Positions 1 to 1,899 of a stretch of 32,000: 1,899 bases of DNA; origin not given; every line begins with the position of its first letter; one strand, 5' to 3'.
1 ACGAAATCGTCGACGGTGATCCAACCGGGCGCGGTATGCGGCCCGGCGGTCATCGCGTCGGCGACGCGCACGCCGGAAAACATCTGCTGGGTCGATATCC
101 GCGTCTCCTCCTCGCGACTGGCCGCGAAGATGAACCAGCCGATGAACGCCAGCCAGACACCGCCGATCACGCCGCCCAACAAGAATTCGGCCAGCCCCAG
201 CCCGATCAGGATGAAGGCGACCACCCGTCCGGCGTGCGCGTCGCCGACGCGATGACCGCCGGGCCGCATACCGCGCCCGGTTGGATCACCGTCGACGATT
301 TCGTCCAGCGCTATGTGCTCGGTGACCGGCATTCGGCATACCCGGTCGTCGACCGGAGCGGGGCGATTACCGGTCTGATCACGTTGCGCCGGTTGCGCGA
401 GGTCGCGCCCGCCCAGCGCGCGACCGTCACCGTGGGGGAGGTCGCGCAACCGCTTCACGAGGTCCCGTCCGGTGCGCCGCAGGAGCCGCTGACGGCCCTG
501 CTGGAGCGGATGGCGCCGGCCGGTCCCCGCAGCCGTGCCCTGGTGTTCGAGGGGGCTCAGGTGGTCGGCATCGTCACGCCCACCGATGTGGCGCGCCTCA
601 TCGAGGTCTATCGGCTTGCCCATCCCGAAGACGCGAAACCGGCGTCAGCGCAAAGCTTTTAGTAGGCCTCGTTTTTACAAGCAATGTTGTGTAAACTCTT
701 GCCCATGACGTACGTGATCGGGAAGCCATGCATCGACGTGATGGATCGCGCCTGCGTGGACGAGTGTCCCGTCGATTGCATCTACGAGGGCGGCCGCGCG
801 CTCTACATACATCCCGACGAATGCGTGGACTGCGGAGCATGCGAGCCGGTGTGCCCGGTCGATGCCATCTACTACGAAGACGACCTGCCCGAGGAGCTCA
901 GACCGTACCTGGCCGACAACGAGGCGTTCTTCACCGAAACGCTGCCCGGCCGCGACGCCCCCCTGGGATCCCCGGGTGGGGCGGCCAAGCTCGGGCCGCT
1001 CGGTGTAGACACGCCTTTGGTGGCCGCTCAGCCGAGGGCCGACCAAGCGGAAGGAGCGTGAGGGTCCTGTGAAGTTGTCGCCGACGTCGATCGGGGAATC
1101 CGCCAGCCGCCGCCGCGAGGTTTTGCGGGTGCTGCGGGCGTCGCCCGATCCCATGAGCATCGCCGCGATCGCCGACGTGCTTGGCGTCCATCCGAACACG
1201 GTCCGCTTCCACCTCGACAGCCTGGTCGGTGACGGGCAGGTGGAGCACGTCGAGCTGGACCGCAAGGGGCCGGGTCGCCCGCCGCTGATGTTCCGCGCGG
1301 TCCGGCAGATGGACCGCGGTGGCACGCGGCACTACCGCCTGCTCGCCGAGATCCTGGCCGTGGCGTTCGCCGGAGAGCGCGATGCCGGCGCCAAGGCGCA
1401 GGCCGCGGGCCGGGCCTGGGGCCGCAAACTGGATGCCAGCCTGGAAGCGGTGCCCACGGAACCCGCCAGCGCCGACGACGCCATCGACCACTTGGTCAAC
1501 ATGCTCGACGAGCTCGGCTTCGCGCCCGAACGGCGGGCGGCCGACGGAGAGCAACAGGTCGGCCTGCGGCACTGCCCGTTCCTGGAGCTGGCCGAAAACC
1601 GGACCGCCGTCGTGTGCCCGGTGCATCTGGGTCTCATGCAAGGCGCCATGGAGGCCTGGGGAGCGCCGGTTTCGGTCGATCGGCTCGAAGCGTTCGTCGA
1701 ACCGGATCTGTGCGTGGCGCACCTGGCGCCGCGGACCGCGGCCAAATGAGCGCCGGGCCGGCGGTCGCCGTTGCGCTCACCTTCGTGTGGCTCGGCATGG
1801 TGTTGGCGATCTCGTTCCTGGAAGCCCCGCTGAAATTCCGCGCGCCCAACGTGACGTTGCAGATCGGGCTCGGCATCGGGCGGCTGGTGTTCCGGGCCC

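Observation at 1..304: Perfect 77-bp inverted repeat bracketing an in-frame 150-bp segment inside a CBS/site-2-protease-type gene: candidate intragenic inverton, inverted duplication or fold-back artefact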

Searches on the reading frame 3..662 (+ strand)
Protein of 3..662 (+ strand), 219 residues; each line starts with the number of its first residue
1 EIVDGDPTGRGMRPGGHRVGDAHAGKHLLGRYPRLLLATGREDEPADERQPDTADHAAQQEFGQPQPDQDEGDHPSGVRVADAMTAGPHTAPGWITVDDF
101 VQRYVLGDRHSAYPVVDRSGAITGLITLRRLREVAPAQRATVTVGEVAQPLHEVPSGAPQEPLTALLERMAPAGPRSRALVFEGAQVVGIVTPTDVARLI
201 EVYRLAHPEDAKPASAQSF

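Call 5: search_protein_families(library=pfam, proteins=[window:36-662:+], max_evalue=0.01)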
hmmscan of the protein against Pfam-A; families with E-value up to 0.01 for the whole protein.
window:36-662:+ (208 aa): 1 family
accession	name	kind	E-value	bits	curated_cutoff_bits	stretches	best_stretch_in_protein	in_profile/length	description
PF00571.33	CBS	-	1.9e-09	38.1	24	2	70-123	2-54/57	CBS domain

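Call 6: find_encoding_contigs(protein=window:36-662:+, flank=10000, max_places=10)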
Protein window:36-662:+ (208 aa): no gene with exactly this product is on record in the collection.

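Call 28: find_encoding_contigs(protein=window:3-662:+, flank=10000, max_places=10)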
Protein window:3-662:+ (219 aa): no gene with exactly this product is on record in the collection.

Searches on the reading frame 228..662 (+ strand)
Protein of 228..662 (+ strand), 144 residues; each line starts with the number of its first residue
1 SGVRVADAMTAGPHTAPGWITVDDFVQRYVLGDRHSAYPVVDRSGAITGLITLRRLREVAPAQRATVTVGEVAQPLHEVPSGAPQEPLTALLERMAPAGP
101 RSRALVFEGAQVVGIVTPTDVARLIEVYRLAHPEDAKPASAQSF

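Call 47: find_encoding_contigs(protein=window:228-662:+, flank=1000, max_places=10)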
Protein window:228-662:+ (144 aa): 4 contigs read that carry it; 2 places shown.
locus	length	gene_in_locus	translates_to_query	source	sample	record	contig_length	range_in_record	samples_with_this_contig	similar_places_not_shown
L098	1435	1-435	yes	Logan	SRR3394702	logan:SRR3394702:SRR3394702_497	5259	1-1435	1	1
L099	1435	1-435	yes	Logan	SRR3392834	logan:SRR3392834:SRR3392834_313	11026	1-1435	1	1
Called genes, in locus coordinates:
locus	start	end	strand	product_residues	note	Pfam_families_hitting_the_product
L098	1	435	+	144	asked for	?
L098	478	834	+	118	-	PF12838:Fer4_7 (weak), PF12800:Fer4_4 (faint), PF13484:Fer4_16 (faint), PF00037:Fer4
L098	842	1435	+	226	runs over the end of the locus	PF09339:HTH_IclR (weak), PF12840:HTH_20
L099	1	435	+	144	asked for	?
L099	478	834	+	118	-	PF12838:Fer4_7 (weak), PF12800:Fer4_4 (faint), PF13484:Fer4_16 (faint), PF00037:Fer4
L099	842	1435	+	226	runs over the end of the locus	PF09339:HTH_IclR (weak), PF12840:HTH_20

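Call 49: list_cluster_members(proteins=[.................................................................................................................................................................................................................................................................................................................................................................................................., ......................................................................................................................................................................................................, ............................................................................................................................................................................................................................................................, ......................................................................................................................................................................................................, window:228-659:+])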
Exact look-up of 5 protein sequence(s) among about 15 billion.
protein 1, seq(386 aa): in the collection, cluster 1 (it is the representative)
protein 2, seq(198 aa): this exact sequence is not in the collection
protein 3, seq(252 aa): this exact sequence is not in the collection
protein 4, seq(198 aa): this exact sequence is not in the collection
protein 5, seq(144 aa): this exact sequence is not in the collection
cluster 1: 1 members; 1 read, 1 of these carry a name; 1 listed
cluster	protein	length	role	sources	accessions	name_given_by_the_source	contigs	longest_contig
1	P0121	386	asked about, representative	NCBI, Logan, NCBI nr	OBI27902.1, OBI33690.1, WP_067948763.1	zinc metalloprotease [Mycobacterium sp. E1386] | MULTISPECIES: site-2 protease family protein [unclassified Mycobacterium]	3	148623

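Call 50: find_encoding_contigs(protein=P0121, flank=1500, max_places=10)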
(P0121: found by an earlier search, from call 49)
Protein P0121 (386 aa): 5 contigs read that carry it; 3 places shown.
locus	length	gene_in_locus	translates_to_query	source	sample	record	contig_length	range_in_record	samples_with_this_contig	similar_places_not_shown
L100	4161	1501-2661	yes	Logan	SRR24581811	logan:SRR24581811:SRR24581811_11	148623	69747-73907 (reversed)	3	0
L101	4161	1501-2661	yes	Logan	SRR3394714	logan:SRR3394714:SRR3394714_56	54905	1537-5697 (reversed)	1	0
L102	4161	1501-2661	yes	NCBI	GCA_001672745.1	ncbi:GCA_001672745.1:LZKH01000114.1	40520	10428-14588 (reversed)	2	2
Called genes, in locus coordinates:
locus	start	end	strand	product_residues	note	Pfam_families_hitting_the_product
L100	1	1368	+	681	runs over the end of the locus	PF03477:ATP-cone, PF00317:Ribonuc_red_lgN, PF02867:Ribonuc_red_lgC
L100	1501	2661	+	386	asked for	PF02163:Peptidase_M50, PF00571:CBS (faint)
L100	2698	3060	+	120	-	PF12838:Fer4_7 (weak), PF13484:Fer4_16 (faint), PF00037:Fer4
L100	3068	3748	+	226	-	PF09339:HTH_IclR (weak), PF12840:HTH_20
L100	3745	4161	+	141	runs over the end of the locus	-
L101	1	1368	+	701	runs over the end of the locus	PF03477:ATP-cone, PF00317:Ribonuc_red_lgN, PF02867:Ribonuc_red_lgC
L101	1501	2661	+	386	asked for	PF02163:Peptidase_M50, PF00571:CBS (faint)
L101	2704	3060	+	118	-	PF12838:Fer4_7 (weak), PF12800:Fer4_4 (faint), PF13484:Fer4_16 (faint), PF00037:Fer4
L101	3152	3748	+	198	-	-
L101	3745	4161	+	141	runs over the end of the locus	-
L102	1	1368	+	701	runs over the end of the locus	PF03477:ATP-cone, PF00317:Ribonuc_red_lgN, PF02867:Ribonuc_red_lgC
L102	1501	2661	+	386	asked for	PF02163:Peptidase_M50, PF00571:CBS (faint)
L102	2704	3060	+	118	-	PF12838:Fer4_7 (weak), PF12800:Fer4_4 (faint), PF13484:Fer4_16 (faint), PF00037:Fer4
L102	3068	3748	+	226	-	PF09339:HTH_IclR (weak), PF12840:HTH_20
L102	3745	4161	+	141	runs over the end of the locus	-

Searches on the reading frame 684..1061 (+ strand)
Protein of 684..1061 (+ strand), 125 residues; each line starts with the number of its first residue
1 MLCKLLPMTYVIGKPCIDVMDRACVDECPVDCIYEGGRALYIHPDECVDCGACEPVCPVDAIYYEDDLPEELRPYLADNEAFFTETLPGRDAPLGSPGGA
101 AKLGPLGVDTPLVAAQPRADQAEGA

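Call 5: search_protein_families(library=pfam, proteins=[window:684-1061:+], max_evalue=0.01)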
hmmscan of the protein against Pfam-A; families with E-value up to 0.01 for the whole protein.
window:684-1061:+ (125 aa): 12 families
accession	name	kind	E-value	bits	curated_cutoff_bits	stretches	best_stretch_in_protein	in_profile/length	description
PF00037.32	Fer4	-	1.6e-11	43.9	21.1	1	41-63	2-24/24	4Fe-4S binding domain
PF13484.11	Fer4_16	-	1.5e-06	29.3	30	1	46-65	1-20/66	4Fe-4S double cluster binding domain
PF12838.12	Fer4_7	-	1.7e-06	28.8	27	1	22-61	6-52/52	4Fe-4S dicluster domain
PF25160.1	LdpA_Fe-S-bd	-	2.8e-05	24.3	27.6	1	21-63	6-44/49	LdpA Fe-S cluster-binding domain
PF12800.12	Fer4_4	-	3e-05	24.4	24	1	44-59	1-16/17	4Fe-4S binding domain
PF13187.11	Fer4_9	-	9.2e-05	22.8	27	1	23-62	7-52/52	4Fe-4S dicluster domain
PF12797.12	Fer4_2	-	0.0001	22.5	24.5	1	40-59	3-22/22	4Fe-4S binding domain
PF13237.11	Fer4_10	-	0.00012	22.3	25.5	1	40-65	2-29/53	4Fe-4S dicluster domain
PF13183.11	Fer4_8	-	0.00016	22.5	27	1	45-60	3-18/68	4Fe-4S dicluster domain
PF12837.12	Fer4_6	-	0.00059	20.1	25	1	44-62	6-24/24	4Fe-4S binding domain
PF12798.12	Fer4_3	-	0.0023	19.1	27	1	47-61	1-15/15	4Fe-4S binding domain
PF14697.11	Fer4_21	-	0.0028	18.2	35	1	22-62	12-57/59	4Fe-4S dicluster domain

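Call 7: find_encoding_contigs(protein=window:705-1061:+, flank=10000, max_places=10)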
Protein window:705-1061:+ (118 aa): 8 contigs read that carry it; 7 places shown.
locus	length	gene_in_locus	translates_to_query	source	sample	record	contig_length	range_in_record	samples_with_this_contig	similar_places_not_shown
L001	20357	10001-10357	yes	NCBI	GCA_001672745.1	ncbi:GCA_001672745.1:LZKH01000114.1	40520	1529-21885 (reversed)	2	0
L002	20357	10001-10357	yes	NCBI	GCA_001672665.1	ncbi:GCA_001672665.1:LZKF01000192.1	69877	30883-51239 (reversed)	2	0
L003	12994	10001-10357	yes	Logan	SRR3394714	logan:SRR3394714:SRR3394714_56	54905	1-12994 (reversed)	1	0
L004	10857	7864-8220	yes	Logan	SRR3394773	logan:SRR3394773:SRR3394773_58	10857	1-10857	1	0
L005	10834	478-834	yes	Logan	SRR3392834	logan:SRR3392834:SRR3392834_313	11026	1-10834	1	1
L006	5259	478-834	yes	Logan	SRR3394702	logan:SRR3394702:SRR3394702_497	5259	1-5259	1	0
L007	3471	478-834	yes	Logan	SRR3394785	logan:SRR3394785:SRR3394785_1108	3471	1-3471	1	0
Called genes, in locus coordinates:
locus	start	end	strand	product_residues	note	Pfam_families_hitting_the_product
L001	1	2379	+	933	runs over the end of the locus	PF00550:PP-binding, PF00501:AMP-binding, PF01553:Acyltransferase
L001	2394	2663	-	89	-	-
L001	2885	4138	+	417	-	PF09752:ABHD18 (faint)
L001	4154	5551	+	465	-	PF03007:WS_DGAT_cat, PF06974:WS_DGAT_C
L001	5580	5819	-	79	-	-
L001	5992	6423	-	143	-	PF00011:HSP20, PF17886:ArsA_HSP20 (weak)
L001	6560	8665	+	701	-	PF03477:ATP-cone, PF00317:Ribonuc_red_lgN, PF02867:Ribonuc_red_lgC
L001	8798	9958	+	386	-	PF02163:Peptidase_M50, PF00571:CBS (faint)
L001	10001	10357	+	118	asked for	PF12838:Fer4_7 (weak), PF12800:Fer4_4 (faint), PF13484:Fer4_16 (faint), PF00037:Fer4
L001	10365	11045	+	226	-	PF09339:HTH_IclR (weak), PF12840:HTH_20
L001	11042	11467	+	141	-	-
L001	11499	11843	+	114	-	-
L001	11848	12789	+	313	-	PF00478:IMPDH (faint), PF03060:NMO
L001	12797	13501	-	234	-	PF12840:HTH_20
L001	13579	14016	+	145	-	PF07681:DoxX (weak)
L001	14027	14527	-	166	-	PF09348:DUF1990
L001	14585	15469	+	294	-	PF00248:Aldo_ket_red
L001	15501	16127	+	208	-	PF03061:4HBT (weak)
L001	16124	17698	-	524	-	PF03972:MmgE_PrpD_N, PF19305:MmgE_PrpD_C (weak)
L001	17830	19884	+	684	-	PF07973:tRNA_SAD, PF00587:tRNA-synt_2b, PF03129:HGTP_anticodon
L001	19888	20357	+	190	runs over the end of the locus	PF11969:DcpS_C, PF01230:HIT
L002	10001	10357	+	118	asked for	PF12838:Fer4_7 (weak), PF12800:Fer4_4 (faint), PF13484:Fer4_16 (faint), PF00037:Fer4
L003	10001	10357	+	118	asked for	PF12838:Fer4_7 (weak), PF12800:Fer4_4 (faint), PF13484:Fer4_16 (faint), PF00037:Fer4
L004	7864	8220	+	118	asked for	PF12838:Fer4_7 (weak), PF12800:Fer4_4 (faint), PF13484:Fer4_16 (faint), PF00037:Fer4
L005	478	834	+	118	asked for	PF12838:Fer4_7 (weak), PF12800:Fer4_4 (faint), PF13484:Fer4_16 (faint), PF00037:Fer4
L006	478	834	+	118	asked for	PF12838:Fer4_7 (weak), PF12800:Fer4_4 (faint), PF13484:Fer4_16 (faint), PF00037:Fer4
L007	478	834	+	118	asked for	PF12838:Fer4_7 (weak), PF12800:Fer4_4 (faint), PF13484:Fer4_16 (faint), PF00037:Fer4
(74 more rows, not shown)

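Call 31: find_related_loci(query=L001:8798-9958:+, collection=genome_contigs, flank=1500)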
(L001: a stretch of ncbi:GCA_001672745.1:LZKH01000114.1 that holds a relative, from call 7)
Query L001:8798-9958:+ (386 aa) in genome_contigs; peptide patterns used: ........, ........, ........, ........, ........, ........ (x = any residue, [..] = any of these).
599 stretches matched a pattern (row limit reached: there are more); 559 encode a relative of the query (tblastn E <= 1e-3); the best 80 are kept; 79 distinct loci.
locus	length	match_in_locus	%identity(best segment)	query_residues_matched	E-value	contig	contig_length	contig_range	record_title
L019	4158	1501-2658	95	1-386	0e+0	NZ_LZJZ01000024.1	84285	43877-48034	Mycobacterium sp. E2733 contig_12, whole genome shotgun sequence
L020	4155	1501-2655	93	1-385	0e+0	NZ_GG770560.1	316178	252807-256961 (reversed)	Mycobacterium parascrofulaceum ATCC BAA-614 SCAFFOLD8, whole genome shotgun sequence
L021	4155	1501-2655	91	1-385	0e+0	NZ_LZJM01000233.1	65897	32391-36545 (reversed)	Mycobacterium sp. E342 contig_308, whole genome shotgun sequence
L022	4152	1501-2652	91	1-384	0e+0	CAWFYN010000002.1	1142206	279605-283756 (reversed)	MAG: uncultured Actinomycetota bacterium isolate MFD05442.bin.1.371 genome assembly, contig: contig_1621, whole genome s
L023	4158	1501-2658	90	1-386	0e+0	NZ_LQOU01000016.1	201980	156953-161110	Mycobacterium europaeum strain DSM 45397 contig_23, whole genome shotgun sequence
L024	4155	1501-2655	90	1-385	0e+0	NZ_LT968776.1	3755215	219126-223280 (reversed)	Mycobacterium sp. 4858, whole genome shotgun sequence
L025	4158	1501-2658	89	1-386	0e+0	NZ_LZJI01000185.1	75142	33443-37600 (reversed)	Mycobacterium sp. E1747 contig_37, whole genome shotgun sequence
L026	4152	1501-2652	87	3-386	0e+0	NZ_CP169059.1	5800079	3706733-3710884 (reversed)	Mycobacterium sp. HNNTM2301 chromosome, complete genome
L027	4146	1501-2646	84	1-382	0e+0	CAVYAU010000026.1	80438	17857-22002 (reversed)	MAG: uncultured Actinomycetota bacterium isolate MFD03044.bin.1.95 genome assembly, contig: contig_33228, whole genome s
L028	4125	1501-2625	88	1-375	0e+0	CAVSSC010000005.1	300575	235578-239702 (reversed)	MAG: uncultured Actinomycetota bacterium isolate MFD05580.bin.1.114 genome assembly, contig: contig_13469, whole genome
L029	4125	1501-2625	85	1-375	0e+0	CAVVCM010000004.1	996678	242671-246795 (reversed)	MAG: uncultured Actinomycetota bacterium isolate MFD02416.bin.1.194 genome assembly, contig: contig_10898, whole genome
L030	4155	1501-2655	82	1-384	0e+0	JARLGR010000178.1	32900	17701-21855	MAG: Mycobacterium sp. isolate MAG_BA163 MetaBAT2_Bin_163_sub_Anoxic_k141_1649256, whole genome shotgun sequence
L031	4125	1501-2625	79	1-375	0e+0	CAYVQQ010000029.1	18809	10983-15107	MAG TPA_asm: uncultured Mycobacterium sp. isolate binchicken_co22_36 genome assembly, contig: NODE_3140_length_18809_cov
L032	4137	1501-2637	84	1-375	0e+0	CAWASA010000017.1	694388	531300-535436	MAG: uncultured Actinomycetota bacterium isolate MFD02416.bin.2.246 genome assembly, contig: contig_44867, whole genome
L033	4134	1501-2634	80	1-378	0e+0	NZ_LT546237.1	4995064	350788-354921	Mycobacterium interjectum strain ATCC 51457T, whole genome shotgun sequence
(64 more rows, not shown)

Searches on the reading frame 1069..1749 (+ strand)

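Call 5: search_protein_families(library=pfam, proteins=[window:1069-1749:+], max_evalue=0.01)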
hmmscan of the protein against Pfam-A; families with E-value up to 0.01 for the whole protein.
window:1069-1749:+ (226 aa): 11 families
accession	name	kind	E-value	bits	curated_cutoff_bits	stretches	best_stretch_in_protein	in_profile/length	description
PF12840.13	HTH_20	-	1.9e-10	41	27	1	15-56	6-46/51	Helix-turn-helix domain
PF09339.16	HTH_IclR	-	2.7e-06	27.5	22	1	17-60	7-50/52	IclR helix-turn-helix domain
PF13384.12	HTH_23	-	0.00018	21.7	24.6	1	14-46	3-35/50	Homeodomain-like domain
PF13412.12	HTH_24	-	0.00039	20.4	21.9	1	15-58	5-47/48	Winged helix-turn-helix DNA-binding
PF08279.18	HTH_11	-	0.00051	20.3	25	1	14-56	1-43/55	HTH domain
PF24033.1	DUF7342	-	0.0017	18.8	31.6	1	17-82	6-74/150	Family of unknown function (DUF7342)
PF01022.26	HTH_5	-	0.0021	18.3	22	1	14-58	3-45/47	Bacterial regulatory protein, arsR family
PF13556.12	HTH_30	-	0.0025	18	27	1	29-50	13-34/59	PucR C-terminal helix-turn-helix domain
PF23931.1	Terminase_6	-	0.0045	17.9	27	1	104-159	15-72/96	Terminase small subunit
PF08281.18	Sigma70_r4_2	-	0.0049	16.9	25.7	0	29-49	27-47/54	Sigma-70, region 4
PF01726.22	LexA_DNA_bind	-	0.0068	16.6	23.7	0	13-60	6-58/65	LexA DNA binding domain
